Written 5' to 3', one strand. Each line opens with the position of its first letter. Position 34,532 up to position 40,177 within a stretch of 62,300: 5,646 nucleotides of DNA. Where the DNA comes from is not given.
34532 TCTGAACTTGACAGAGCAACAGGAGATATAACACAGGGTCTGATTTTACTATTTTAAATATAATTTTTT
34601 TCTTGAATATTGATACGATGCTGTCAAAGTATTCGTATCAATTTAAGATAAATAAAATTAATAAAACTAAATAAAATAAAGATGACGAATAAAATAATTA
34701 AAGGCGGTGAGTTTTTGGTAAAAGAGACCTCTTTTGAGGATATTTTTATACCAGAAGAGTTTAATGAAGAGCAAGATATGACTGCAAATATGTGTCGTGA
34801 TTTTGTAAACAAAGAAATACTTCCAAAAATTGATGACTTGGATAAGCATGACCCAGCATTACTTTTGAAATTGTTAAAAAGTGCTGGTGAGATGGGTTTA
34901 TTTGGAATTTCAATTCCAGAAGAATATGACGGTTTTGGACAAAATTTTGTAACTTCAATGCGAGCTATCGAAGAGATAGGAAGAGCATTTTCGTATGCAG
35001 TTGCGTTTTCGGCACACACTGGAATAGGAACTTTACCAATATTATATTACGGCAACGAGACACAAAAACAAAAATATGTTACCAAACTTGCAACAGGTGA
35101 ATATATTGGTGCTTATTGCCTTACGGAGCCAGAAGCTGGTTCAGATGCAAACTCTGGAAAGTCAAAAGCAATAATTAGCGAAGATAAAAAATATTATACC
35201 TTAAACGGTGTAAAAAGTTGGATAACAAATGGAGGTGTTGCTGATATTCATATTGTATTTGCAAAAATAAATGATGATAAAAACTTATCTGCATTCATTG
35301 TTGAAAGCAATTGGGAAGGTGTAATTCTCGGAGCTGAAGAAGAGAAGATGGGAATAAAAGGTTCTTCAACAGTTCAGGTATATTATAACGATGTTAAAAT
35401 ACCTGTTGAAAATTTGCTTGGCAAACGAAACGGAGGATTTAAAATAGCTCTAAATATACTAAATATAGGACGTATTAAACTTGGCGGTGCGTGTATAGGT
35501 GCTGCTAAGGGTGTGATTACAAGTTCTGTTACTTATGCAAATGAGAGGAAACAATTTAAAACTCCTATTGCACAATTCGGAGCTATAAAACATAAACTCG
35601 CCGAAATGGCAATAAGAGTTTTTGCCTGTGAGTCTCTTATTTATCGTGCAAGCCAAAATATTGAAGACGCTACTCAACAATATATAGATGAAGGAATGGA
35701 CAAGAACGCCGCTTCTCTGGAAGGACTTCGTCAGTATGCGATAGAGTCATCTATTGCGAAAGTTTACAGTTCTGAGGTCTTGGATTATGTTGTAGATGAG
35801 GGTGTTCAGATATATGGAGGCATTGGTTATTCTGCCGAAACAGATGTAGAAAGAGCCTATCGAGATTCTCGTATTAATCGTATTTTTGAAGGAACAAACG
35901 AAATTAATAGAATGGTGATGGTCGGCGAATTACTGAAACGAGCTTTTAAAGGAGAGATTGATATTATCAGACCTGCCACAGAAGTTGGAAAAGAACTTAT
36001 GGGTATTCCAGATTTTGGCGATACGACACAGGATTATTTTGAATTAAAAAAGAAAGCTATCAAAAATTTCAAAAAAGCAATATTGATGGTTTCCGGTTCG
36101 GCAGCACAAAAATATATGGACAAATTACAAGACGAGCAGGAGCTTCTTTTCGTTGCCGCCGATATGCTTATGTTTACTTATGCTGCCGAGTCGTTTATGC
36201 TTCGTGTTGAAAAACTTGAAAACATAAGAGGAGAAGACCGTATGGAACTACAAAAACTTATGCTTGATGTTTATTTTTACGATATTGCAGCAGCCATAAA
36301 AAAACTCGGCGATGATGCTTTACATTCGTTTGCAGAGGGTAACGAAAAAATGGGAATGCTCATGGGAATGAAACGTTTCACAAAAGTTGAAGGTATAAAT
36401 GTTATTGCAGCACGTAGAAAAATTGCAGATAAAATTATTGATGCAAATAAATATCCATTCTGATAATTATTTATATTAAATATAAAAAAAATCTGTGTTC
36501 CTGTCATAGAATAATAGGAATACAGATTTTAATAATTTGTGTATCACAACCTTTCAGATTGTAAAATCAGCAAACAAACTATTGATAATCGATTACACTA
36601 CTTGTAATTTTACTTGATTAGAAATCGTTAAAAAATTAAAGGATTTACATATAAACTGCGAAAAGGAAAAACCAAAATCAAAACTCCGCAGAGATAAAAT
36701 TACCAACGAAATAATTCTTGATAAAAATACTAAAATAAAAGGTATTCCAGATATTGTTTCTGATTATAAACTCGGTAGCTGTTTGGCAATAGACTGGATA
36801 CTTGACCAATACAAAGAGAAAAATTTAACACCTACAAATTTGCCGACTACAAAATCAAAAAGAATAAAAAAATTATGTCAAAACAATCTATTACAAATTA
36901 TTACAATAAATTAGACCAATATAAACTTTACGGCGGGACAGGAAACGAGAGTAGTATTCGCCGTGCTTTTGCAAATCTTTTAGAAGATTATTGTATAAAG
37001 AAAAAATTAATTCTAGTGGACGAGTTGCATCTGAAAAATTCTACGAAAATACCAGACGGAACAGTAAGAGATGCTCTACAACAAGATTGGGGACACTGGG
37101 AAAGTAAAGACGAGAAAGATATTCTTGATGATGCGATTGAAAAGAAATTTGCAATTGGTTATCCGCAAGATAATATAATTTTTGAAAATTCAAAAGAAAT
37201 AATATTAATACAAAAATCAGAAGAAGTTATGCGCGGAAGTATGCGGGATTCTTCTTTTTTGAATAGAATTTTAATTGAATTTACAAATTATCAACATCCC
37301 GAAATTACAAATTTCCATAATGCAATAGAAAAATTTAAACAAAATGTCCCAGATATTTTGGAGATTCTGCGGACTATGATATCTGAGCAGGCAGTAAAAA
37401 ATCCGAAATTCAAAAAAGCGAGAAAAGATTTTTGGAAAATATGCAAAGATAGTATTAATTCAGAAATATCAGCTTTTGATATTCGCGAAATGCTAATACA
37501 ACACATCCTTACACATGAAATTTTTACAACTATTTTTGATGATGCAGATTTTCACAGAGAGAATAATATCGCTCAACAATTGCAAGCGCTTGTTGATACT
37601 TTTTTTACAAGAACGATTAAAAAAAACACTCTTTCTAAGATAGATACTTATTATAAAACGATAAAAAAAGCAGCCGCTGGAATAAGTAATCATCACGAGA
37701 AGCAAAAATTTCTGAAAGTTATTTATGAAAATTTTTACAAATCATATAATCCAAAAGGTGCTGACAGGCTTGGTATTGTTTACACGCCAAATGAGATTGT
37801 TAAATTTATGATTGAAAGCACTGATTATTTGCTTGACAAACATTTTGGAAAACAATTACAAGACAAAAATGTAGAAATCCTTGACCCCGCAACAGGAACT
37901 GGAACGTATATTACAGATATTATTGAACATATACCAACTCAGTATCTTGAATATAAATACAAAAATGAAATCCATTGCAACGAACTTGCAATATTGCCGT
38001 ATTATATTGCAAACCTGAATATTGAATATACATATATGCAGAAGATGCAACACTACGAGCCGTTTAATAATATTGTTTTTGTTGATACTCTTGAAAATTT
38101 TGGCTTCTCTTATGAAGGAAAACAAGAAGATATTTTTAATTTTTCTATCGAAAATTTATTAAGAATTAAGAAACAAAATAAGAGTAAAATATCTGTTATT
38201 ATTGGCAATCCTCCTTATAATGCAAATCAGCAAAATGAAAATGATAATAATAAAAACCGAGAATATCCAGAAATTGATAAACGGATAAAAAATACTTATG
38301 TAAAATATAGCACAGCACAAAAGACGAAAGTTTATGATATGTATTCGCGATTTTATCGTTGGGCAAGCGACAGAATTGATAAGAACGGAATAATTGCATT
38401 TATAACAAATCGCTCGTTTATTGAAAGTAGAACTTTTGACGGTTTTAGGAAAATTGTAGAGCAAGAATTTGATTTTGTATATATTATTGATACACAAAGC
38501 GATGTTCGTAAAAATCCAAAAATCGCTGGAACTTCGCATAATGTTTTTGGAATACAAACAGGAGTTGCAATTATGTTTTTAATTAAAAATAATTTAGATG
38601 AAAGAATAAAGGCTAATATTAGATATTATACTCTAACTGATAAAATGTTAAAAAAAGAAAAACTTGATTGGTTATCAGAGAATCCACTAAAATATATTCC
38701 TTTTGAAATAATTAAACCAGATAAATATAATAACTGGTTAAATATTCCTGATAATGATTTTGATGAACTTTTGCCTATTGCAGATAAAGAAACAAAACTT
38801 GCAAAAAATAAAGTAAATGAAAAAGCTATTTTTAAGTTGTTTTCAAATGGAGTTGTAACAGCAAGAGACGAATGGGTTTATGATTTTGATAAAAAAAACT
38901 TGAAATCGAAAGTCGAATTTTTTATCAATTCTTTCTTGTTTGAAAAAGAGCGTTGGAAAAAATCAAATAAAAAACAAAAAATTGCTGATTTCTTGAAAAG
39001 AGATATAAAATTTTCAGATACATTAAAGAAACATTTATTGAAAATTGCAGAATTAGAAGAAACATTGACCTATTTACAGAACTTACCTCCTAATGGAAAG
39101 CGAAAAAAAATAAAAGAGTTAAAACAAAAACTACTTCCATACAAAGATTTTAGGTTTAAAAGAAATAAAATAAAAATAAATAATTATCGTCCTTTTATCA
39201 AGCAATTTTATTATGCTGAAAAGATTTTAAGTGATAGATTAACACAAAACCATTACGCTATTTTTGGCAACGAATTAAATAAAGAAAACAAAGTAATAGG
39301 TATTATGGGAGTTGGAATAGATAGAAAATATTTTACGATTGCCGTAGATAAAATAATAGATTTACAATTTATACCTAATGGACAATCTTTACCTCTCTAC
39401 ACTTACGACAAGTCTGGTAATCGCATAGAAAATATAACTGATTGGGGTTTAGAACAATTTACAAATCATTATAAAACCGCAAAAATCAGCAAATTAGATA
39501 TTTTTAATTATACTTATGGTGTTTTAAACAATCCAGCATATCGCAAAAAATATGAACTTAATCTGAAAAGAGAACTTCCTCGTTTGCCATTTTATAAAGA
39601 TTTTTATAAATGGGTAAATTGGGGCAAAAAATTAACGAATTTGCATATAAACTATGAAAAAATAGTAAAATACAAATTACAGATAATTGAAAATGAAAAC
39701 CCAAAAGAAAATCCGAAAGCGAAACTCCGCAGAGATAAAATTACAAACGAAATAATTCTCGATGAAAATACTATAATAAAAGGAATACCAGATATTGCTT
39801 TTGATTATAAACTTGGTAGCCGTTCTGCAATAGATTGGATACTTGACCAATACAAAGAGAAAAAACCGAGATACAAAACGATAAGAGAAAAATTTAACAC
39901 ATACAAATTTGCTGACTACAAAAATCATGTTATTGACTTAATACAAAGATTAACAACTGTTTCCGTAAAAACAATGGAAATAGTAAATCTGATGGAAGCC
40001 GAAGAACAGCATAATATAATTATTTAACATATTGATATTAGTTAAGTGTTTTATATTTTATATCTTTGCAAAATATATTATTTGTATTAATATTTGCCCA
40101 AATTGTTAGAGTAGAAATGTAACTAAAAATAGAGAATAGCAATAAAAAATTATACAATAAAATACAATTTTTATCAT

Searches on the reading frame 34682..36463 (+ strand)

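Call 12: search_protein_families(library=ncbifam, proteins=[window:34682-36463:+], max_evalue=0.00001)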
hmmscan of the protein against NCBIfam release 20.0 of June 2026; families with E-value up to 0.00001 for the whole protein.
window:34682-36463:+ (593 aa): 22 families
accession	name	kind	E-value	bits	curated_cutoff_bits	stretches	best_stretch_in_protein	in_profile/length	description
NF058590.1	AcCoDHFadEBacil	equivalog_domain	9.7e-224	744.2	600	1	7-592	1-585/586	acyl-CoA dehydrogenase FadE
NF042972.1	AcrlCoAredClosAcrC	equivalog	3.2e-88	296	640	1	26-418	4-377/378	acryloyl-CoA reductase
NF045552.1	GlutCoADH_Des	equivalog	3.3e-70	237.2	470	1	26-414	4-376/387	glutaryl-CoA dehydrogenase Acd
NF043006.1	CyhCrbnylCoADH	equivalog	5.9e-67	226.3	650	1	28-420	5-378/380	cyclohexane-1-carbonyl-CoA dehydrogenase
NF045652.1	ProlPCPDhRedW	equivalog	2.2e-65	221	650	1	34-345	7-321/376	L-prolyl-[peptidyl-carrier protein] dehydrogenase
NF042439.1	SulpropCoADesulf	equivalog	6.8e-64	216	600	1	38-420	4-373/379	3-sulfinopropanoyl-CoA desulfinase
NF053553.1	prodigi_MBC_PigA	equivalog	3.7e-62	210.6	500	1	27-414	5-376/381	prodigiosin MBC biosynthesis dehydrogenase PigA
NF008997.0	PRK12341.1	equivalog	5.1e-51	173.9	537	1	29-419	7-378/382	acyl-CoA dehydrogenase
NF002885.1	PRK03354.1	equivalog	3.1e-46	158.1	540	1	27-414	5-370/378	crotonobetainyl-CoA dehydrogenase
NF052270.1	Staph_DH_FadE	equivalog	4.8e-43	147.4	600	1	104-416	101-392/400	acyl-CoA dehydrogenase FadE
TIGR03207.1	cyc_hxne_CoA_dh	equivalog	3.1e-33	115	575.35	1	28-413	2-367/372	cyclohexanecarboxyl-CoA dehydrogenase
NF007000.1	PRK09463.1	subfamily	3.6e-31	108.3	600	1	63-414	77-431/726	acyl-CoA dehydrogenase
NF009586.0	PRK13026.1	subfamily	4.8e-25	88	608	1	50-414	97-466/777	acyl-CoA dehydrogenase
NF049984.1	Rv1679_FadE16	equivalog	1.8e-23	83.4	600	1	70-406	35-354/371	Rv1679 family acyl-CoA dehydrogenase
TIGR03204.1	pimC_large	equivalog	1.8e-20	73.2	623.85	1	78-414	59-389/395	pimeloyl-CoA dehydrogenase large subunit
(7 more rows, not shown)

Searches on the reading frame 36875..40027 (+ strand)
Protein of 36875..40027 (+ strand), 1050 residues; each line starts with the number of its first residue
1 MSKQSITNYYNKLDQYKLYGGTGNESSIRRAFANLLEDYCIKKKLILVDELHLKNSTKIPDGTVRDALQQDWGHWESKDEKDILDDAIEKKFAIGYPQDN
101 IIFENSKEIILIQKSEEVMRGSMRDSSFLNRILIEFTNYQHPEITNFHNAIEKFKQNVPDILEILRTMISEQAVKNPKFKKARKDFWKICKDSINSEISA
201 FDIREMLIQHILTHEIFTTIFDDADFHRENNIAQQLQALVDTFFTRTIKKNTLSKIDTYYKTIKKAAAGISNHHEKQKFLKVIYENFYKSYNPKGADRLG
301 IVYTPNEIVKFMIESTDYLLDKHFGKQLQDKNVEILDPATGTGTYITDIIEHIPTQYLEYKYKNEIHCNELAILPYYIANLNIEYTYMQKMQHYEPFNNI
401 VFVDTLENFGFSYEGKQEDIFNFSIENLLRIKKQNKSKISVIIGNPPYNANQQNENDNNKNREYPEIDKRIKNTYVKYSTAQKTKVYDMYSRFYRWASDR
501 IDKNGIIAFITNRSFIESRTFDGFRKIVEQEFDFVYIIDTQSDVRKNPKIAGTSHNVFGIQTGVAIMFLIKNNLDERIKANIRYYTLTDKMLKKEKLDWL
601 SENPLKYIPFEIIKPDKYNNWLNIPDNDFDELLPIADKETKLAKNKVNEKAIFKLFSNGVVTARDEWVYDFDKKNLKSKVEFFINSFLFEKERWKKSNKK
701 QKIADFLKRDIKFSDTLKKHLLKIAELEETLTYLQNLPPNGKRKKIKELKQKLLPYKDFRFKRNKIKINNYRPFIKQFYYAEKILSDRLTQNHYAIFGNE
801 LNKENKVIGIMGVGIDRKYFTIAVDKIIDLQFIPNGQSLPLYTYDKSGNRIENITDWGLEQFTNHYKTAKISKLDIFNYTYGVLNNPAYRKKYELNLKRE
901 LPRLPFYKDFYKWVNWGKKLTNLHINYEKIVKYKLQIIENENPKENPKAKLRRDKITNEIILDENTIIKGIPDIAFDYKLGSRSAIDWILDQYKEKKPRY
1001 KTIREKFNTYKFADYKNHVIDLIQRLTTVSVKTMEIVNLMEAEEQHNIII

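Call 12: search_protein_families(library=ncbifam, proteins=[window:36875-40027:+], max_evalue=0.00001)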
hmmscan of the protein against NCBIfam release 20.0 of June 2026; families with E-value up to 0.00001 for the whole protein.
window:36875-40027:+ (1050 aa): 0 families

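Call 47: search_protein_families(library=pfam, proteins=[window:36875-40027:+], max_evalue=0.001)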
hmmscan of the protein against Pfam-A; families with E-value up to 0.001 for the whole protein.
window:36875-40027:+ (1050 aa): 4 families
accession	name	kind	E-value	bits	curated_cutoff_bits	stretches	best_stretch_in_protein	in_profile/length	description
PF18135.7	Type_ISP_C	-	2.2e-77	260.9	25.9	1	651-1022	1-342/342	Type ISP C-terminal specificity domain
PF22240.1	ISP_coupler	-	3.1e-17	63.6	27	1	152-273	3-124/126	Type ISP restriction-modification enzyme, coupler domain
PF02384.22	N6_Mtase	-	2.6e-11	43.9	20.4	1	280-465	6-151/311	N-6 DNA Methylase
PF07669.17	Eco57I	-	3.6e-10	40.6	25.3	1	417-541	53-166/171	Eco57I restriction-modification methylase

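Call 68: search_protein_families(library=padloc, proteins=[window:36875-40027:+], max_evalue=0.001)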
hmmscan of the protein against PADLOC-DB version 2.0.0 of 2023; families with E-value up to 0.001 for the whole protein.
window:36875-40027:+ (1050 aa): 8 families
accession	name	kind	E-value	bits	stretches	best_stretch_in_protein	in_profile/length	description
PDLC03621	REase_MTase_IIG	-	8.2e-257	853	2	5-714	5-727/1024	Type IIG restriction enzyme-methyltransferase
PDLC03597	REase_MTase_IIG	-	6.8e-181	602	1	155-1041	736-1636/1646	Type IIG restriction enzyme-methyltransferase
PDLC03051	REase_MTase_I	-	1.2e-135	451.6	1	183-1039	749-1583/1591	Type I restriction enzyme-methyltransferase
PDLC03610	REase_MTase_IIG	-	6.4e-50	168.2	2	468-1005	541-1050/1096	Type IIG restriction enzyme-methyltransferase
PDLC03631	REase_MTase_IIG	-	4.6e-42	142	2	234-619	241-656/1086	Type IIG restriction enzyme-methyltransferase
PDLC04134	mad2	-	1.4e-33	114.5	1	22-608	2-475/492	mads_2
PDLC03313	MTase_II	-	1.2e-10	38.5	1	293-541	16-233/563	Type II methyltransferase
PDLC03338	MTase_II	-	5.5e-06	23.4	1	328-535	151-324/604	Type II methyltransferase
